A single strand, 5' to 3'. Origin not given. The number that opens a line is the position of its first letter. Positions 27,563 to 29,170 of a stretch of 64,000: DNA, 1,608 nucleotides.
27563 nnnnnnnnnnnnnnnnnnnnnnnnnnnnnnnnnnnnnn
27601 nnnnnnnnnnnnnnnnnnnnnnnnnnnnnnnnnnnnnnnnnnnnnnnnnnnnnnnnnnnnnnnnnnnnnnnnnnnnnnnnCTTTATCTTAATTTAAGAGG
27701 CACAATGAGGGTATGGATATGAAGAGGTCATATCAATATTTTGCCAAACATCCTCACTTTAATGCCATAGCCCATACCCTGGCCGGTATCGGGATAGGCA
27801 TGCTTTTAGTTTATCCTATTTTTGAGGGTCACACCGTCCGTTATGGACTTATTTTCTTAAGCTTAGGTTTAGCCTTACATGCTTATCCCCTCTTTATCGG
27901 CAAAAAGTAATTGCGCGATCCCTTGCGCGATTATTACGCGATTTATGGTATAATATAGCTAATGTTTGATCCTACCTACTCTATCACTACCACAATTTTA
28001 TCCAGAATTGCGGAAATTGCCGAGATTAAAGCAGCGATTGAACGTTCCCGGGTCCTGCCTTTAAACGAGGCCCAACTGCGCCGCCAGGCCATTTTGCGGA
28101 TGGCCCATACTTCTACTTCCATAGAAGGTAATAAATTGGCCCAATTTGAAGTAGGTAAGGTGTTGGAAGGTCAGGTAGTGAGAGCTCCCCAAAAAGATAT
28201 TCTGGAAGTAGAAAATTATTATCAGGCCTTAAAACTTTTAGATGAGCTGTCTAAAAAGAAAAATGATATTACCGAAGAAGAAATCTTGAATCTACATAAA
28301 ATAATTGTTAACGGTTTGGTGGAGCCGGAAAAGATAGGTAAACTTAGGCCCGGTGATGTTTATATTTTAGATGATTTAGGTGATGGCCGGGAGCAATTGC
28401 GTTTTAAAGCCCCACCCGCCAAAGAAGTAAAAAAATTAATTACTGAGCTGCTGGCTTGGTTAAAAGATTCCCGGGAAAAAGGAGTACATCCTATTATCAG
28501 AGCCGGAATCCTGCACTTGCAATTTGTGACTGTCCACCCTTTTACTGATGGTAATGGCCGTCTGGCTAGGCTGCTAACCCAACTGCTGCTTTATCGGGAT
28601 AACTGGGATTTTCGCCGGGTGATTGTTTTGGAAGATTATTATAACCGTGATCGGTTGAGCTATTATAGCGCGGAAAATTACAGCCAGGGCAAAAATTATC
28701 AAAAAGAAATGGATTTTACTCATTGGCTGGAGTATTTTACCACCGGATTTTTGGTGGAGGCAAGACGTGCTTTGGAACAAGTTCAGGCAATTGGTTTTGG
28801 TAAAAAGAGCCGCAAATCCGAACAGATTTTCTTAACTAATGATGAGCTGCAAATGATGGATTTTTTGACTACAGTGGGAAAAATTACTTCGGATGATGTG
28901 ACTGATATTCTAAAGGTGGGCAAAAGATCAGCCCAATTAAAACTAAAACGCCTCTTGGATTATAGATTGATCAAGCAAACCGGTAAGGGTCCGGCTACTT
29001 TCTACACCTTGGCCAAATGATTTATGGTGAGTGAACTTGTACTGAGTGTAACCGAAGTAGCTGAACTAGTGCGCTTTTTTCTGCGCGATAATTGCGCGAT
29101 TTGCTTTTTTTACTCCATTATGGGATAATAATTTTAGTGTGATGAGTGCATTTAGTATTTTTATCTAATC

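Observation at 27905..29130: Fic/Doc AMPylase gene and downstream RRM gene share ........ repeat arrays in front of extended -10 promoters; the Fic transcript is apparently leaderless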

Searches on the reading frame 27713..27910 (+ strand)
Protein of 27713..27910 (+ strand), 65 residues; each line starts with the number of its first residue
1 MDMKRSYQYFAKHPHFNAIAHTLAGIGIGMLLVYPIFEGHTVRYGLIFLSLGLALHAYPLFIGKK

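Call 6: search_protein_families(library=pfam, proteins=[window:27713-27910:+], max_evalue=0.01)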
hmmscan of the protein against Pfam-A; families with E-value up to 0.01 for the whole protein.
window:27713-27910:+ (65 aa): 0 families

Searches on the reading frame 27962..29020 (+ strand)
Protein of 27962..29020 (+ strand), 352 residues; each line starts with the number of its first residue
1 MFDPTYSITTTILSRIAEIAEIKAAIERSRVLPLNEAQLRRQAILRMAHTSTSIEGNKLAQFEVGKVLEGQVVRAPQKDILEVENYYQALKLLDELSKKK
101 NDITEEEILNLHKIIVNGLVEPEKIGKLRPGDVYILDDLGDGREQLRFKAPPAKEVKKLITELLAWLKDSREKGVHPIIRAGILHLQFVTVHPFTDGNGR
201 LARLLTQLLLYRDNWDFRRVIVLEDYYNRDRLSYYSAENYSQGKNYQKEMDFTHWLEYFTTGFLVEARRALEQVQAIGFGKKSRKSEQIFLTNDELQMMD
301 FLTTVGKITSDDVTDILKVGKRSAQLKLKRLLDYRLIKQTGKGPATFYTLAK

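Call 6: search_protein_families(library=pfam, proteins=[window:27962-29020:+], max_evalue=0.01)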
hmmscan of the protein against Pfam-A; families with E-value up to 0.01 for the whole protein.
window:27962-29020:+ (352 aa): 2 families
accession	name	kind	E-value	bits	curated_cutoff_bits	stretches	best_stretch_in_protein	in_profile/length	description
PF02661.23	Fic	-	3.2e-20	73.2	24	1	103-210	2-93/93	Fic/DOC family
PF13784.11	Fic_N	-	0.00052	20.4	26.7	1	29-91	18-78/82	Fic/DOC family N-terminal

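Call 8: find_encoding_contigs(protein=window:27962-29020:+, flank=6000, max_places=10)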
Protein window:27962-29020:+ (352 aa): 4 contigs read that carry it; 4 places shown.
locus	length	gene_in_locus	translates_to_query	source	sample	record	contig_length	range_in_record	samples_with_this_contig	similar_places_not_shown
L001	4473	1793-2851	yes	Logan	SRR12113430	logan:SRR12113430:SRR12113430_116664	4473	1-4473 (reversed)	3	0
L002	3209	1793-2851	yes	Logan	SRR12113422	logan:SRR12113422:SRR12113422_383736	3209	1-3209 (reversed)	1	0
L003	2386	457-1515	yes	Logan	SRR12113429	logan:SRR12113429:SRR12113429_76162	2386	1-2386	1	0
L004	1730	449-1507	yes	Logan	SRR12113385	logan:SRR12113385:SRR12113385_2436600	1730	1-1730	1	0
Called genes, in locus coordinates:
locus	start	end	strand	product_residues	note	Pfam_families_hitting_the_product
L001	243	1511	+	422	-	PF06202:GDE_C, PF22422:MGH1-like_GH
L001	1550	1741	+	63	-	-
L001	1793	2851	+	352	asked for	PF02661:Fic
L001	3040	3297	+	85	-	PF00076:RRM_1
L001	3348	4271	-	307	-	PF01522:Polysacc_deac_1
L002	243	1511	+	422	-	PF06202:GDE_C, PF22422:MGH1-like_GH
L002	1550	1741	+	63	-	-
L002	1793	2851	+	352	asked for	PF02661:Fic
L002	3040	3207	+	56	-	?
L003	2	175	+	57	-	?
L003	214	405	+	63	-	-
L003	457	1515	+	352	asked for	PF02661:Fic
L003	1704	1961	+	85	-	PF00076:RRM_1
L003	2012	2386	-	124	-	?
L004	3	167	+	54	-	?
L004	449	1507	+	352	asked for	PF02661:Fic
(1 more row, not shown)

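Call 10: find_homologous_proteins(query=window:27962-29020:+)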
Query window:27962-29020:+ (352 aa): 4590 proteins with E <= 0.001 among 8000 candidates; the best 120 are listed.
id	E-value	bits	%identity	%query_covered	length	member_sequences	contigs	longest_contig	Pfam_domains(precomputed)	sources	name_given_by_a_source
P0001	1.3e-227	772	100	100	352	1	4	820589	PF02661.24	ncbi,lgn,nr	ncbi:MAG: Fic family protein [Candidatus Daviesbacteria bacterium]|nr:MAG: Fic family protein [Candi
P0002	4.0e-201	685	88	100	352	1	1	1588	PF02661.24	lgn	-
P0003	6.2e-186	635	79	100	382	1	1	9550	PF02661.24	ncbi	-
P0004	1.1e-185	634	80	100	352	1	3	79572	PF02661.24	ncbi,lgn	-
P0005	1.6e-185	634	80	100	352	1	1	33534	PF02661.24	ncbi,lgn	-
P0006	1.8e-185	634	79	100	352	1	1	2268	PF02661.24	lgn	-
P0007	1.1e-183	628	79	99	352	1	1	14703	PF02661.24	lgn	-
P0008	1.8e-183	627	78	100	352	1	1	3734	PF02661.24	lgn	-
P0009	1.9e-183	627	78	100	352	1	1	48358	PF02661.24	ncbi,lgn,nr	ncbi:Fic family protein [Candidatus Daviesbacteria bacterium]|nr:Fic family protein [Candidatus Davi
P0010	2.5e-183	627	78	100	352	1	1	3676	PF02661.24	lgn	-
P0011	5.7e-183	625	78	100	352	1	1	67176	PF02661.24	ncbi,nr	ncbi:Fic family protein [Candidatus Daviesbacteria bacterium]|nr:Fic family protein [Candidatus Davi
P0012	5.9e-183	625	78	100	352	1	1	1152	PF02661.24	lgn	-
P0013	1.3e-182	624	78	100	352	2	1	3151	PF02661.24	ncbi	-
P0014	7.8e-182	622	77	100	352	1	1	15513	PF02661.24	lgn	-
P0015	1.6e-181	621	78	100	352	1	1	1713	PF02661.24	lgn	-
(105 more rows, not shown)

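Call 13: find_related_loci(query=A1, collection=metagenome_contigs, flank=4000)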
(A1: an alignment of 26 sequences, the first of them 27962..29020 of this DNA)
Query A1 (352 aa) in metagenome_contigs; peptide patterns used: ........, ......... (x = any residue, [..] = any of these).
363 stretches matched a pattern; 209 encode a relative of the query (tblastn E <= 1e-3); the best 80 are kept; 80 distinct loci.
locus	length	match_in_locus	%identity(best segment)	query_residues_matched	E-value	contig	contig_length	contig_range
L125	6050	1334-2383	76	1-350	0e+0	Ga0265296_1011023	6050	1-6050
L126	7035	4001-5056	75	1-352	0e+0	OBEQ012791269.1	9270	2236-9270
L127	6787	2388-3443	73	1-352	0e+0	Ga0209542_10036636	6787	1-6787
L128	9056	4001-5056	75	1-352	0e+0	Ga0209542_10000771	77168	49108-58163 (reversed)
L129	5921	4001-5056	74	1-352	0e+0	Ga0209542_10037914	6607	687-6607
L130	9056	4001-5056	74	1-352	0e+0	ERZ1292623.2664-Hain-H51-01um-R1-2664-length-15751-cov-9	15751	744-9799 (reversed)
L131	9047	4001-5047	74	1-349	0e+0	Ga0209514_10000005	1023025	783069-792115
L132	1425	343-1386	75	1-348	0e+0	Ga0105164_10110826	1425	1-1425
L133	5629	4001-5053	75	1-352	0e+0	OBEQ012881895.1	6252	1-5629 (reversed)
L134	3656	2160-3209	74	1-350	0e+0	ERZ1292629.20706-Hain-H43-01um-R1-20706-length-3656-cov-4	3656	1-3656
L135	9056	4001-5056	73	1-352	2e-178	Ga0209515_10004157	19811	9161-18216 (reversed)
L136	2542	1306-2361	71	1-352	0e+0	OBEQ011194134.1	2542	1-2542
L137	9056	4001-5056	73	1-352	2e-178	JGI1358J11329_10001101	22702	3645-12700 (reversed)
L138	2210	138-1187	73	1-350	0e+0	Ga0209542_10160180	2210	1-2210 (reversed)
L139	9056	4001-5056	71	1-352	2e-177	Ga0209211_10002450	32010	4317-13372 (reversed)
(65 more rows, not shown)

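Call 19: search_solved_structures(query=window:27962-29020:+, max_evalue=0.001, show_alignments=2)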
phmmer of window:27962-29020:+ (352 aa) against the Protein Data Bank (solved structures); distinct sequences matched with E-value up to 0.001: 30.
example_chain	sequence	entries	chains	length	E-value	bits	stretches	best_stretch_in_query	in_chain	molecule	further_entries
4rgl_A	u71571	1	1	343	5.7e-27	97.9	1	2-235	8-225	Filamentation induced by cAMP protein Fic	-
8uqu_A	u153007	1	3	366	1.7e-21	79.9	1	38-284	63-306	Fido domain-containing protein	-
8cil_A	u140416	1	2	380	2e-19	73.1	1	50-345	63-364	Fic family protein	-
5jj6_A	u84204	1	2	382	1.9e-18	69.9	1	39-215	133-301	Adenosine monophosphate-protein transferase FICD homolog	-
5jj7_A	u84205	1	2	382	1.7e-17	66.8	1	39-215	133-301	Adenosine monophosphate-protein transferase FICD homolog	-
6i7j_A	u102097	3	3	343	2.6e-16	62.9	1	26-215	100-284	Adenosine monophosphate-protein transferase FICD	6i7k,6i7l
4u04_A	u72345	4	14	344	2.6e-16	62.8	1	26-215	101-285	Adenosine monophosphate-protein transferase FICD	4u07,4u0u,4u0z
6i7i_A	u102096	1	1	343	2.8e-16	62.8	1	26-215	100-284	Adenosine monophosphate-protein transferase FICD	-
6i7g_A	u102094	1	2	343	2.9e-16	62.7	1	26-215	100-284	Adenosine monophosphate-protein transferase FICD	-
6i7h_A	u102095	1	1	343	4.4e-16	62.1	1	26-215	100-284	Adenosine monophosphate-protein transferase FICD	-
4u0s_A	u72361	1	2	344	2.3e-15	59.8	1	26-215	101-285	Adenosine monophosphate-protein transferase FICD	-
6zmd_B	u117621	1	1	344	2.6e-15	59.6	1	28-215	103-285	Protein adenylyltransferase FICD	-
9yz5_A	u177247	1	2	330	2.9e-15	59.4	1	26-215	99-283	Protein adenylyltransferase FICD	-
7b7z_A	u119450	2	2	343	6.3e-15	58.3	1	26-215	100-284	Protein adenylyltransferase FICD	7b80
7xux_A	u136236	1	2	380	1.2e-12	50.8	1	16-270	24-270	Fido domain-containing protein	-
3eqx_A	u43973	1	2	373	6.9e-07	31.9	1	150-236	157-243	FIC DOMAIN CONTAINING TRANSCRIPTIONAL REGULATOR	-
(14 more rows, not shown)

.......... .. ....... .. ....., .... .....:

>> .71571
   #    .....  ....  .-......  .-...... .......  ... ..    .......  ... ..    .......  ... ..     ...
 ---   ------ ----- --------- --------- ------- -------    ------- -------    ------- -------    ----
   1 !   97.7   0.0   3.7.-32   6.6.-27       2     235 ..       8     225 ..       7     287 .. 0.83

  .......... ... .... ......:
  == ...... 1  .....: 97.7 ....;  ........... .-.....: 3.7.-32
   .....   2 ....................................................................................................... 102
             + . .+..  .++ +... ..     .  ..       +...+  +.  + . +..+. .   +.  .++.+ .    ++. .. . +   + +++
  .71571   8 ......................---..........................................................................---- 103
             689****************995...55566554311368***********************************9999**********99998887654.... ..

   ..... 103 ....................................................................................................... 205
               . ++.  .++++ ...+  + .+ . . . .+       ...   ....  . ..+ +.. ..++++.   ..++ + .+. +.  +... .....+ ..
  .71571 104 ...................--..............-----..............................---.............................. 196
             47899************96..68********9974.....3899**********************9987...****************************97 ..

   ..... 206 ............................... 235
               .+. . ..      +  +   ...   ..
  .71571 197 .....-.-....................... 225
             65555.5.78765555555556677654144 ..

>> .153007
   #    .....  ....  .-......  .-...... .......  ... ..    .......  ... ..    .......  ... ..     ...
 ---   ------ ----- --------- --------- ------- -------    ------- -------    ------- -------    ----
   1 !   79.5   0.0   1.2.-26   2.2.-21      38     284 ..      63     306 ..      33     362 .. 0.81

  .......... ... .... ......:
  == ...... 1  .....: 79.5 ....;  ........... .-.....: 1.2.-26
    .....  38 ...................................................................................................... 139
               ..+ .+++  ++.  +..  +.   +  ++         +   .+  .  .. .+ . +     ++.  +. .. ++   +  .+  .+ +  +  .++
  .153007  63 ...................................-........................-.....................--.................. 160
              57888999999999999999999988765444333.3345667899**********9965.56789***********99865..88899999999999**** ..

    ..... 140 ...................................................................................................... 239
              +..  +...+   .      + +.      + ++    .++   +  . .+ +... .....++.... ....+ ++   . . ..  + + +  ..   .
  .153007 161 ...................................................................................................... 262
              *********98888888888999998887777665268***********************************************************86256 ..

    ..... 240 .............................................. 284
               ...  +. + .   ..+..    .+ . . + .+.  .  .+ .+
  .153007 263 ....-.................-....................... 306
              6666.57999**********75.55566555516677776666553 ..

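Call 35: search_protein_families(library=padloc, proteins=[window:27962-29020:+], max_evalue=0.01)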
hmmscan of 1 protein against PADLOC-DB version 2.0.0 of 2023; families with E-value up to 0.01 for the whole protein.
window:27962-29020:+ (352 aa): 7 families
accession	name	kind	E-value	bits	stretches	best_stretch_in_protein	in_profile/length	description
PDLC03963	SoFic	-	8e-51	171.5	1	17-345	34-346/361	-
PDLC04966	PDC-S24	-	9.5e-21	72.2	1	91-215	221-341/497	-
PDLC04840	PDC-S04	-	2.2e-19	68.1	1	43-209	11-173/227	-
PDLC04836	PDC-S04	-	1.5e-17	61.6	1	45-205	27-182/244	-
PDLC04837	PDC-S04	-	6e-12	43.3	1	47-209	29-182/234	-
PDLC04839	PDC-S04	-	1.3e-10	39.3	1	156-249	104-194/205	-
PDLC04838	PDC-S04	-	0.00024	19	1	186-218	138-170/209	-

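Call 36: search_protein_families(library=ncbifam, proteins=[window:27962-29020:+], max_evalue=0.01)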
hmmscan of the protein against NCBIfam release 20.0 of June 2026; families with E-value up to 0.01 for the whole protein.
window:27962-29020:+ (352 aa): 5 families
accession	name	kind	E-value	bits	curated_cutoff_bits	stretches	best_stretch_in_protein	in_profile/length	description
NF046030.1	ProtAdlyltaseSoFic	equivalog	9.1e-14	51.2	550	1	156-282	159-278/361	protein adenylyltransferase Fic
NF041381.1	XopAC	subfamily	9.7e-09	34.4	450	1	48-204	249-405/451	XopAC/AvrAC family type III secretion system effector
TIGR02613.1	mob_myst_B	hypoth_equivalog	1.1e-07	32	124.4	1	154-213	88-144/186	mobile mystery protein B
NF040939.2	trans_reg_lrs14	equivalog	0.0011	19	90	0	291-339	19-68/103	Lrs14 family HTH-type transcriptional regulator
NF053606.1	Sta1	subfamily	0.0029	17.7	80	0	291-340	18-67/100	Sta1 family transcriptional regulator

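Call 42: predict_structure(alignment_id=A1)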
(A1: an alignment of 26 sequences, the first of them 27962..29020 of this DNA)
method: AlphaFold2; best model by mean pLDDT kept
length: 352 residues; sequences in the alignment: 26
mean_pLDDT: 78.8   pTM: 0.77
mean pLDDT of the five models: 78.8, 73.3, 71.9, 70.9, 64.7
residues with pLDDT >= 90: 105; 70-90: 155; 50-70: 68; < 50: 24
segments of 3 or more residues with pLDDT < 50: 48-58, 278-287
pLDDT, mean of each block of 10 residues (from residue 1): 91 92 74 62 55 42 59 71 81 86 94 90 87 82 84 95 96 93 94 87 89 70 60 81 90 93 81 55 44 76 73 83 89 86 76 68
secondary structure, 60 per line:
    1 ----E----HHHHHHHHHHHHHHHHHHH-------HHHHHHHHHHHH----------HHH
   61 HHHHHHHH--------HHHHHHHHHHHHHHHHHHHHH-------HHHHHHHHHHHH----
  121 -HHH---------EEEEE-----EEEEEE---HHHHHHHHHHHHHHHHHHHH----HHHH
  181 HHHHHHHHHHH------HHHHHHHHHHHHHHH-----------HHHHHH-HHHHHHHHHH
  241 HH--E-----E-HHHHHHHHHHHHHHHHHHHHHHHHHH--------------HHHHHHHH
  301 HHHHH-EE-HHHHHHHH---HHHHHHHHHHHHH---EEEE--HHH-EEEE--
elements in order: H10-28 H36-47 H58-68 H77-97 H105-116 E134-138 E144-149 H153-172 H177-191 H198-212 H224-229 H231-242 H253-278 H293-305 H310-317 H321-333 E337-340 E347-350

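Call 44: fold_search(model_id=the predicted structure, library=pdb)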
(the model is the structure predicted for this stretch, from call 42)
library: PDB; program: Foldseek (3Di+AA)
matches with E <= 10: 1178; with E <= 0.001: 49
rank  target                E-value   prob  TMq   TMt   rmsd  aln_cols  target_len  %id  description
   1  4rgl                  1.9e-14  1.00  0.62  0.67   9.9       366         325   24  Crystal structure of a Fic family protein (Dde_2494) from Desulfovibrio desulfuricans G20 at 2.70 A resolution (released 2014-10-29)
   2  8cil_A                1.5e-12  1.00  0.55  0.53   9.2       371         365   22  Crystal structure of Coxiella burnetii Fic protein 2 (released 2023-11-15)
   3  8cil_B                1.2e-11  1.00  0.54  0.54  10.1       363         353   20  Crystal structure of Coxiella burnetii Fic protein 2 (released 2023-11-15)
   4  7cb8_A                2.9e-11  1.00  0.59  0.54   6.6       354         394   18  Structure of a FIC-domain protein from Mycobacterium marinum in complex with CDP (released 2021-08-18)
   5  7cb8_B                2.6e-10  1.00  0.62  0.56   6.3       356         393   18  Structure of a FIC-domain protein from Mycobacterium marinum in complex with CDP (released 2021-08-18)
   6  7xux_B                4.3e-10  1.00  0.51  0.49  10.5       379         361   22  Crystal structure of a FIC domain containnig protein (released 2022-12-21)
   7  7xux_A                7.3e-10  1.00  0.51  0.49  10.1       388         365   20  Crystal structure of a FIC domain containnig protein (released 2022-12-21)
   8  3cuc_B                2.3e-09  1.00  0.56  0.72   5.6       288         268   19  CRYSTAL STRUCTURE OF A FIC DOMAIN CONTAINING SIGNALING PROTEIN (BT_2513) FROM BACTEROIDES THETAIOTAOMICRON VPI-5482 AT (released 2008-04-29)
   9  3cuc_A                2.5e-09  1.00  0.56  0.72   4.7       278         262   19  CRYSTAL STRUCTURE OF A FIC DOMAIN CONTAINING SIGNALING PROTEIN (BT_2513) FROM BACTEROIDES THETAIOTAOMICRON VPI-5482 AT (released 2008-04-29)
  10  3eqx_B                3.4e-09  1.00  0.60  0.59   6.2       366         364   17  CRYSTAL STRUCTURE OF A FIC FAMILY PROTEIN (SO_4266) FROM SHEWANELLA ONEIDENSIS AT 1.6 A RESOLUTION (released 2008-10-14)
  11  3zec_A                4.1e-09  1.00  0.63  0.61   6.0       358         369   19  Fic protein from SHEWANELLA ONEIDENSIS (E73G mutant) in complex with AMPPNP (released 2013-06-19)
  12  3zcn_A                4.7e-09  1.00  0.64  0.62   5.9       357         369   18  Fic protein from SHEWANELLA ONEIDENSIS in complex with ATP (released 2013-06-19)
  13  4u0u_A                8.8e-09  1.00  0.55  0.58   4.0       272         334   20  Wild type eukaryotic fic domain containing protein with ADP (released 2014-12-10)
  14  3zec_B                9.2e-09  1.00  0.63  0.60   6.0       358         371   17  Fic protein from SHEWANELLA ONEIDENSIS (E73G mutant) in complex with AMPPNP (released 2013-06-19)
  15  3eqx_A                1.1e-08  1.00  0.63  0.61   6.1       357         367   18  CRYSTAL STRUCTURE OF A FIC FAMILY PROTEIN (SO_4266) FROM SHEWANELLA ONEIDENSIS AT 1.6 A RESOLUTION (released 2008-10-14)
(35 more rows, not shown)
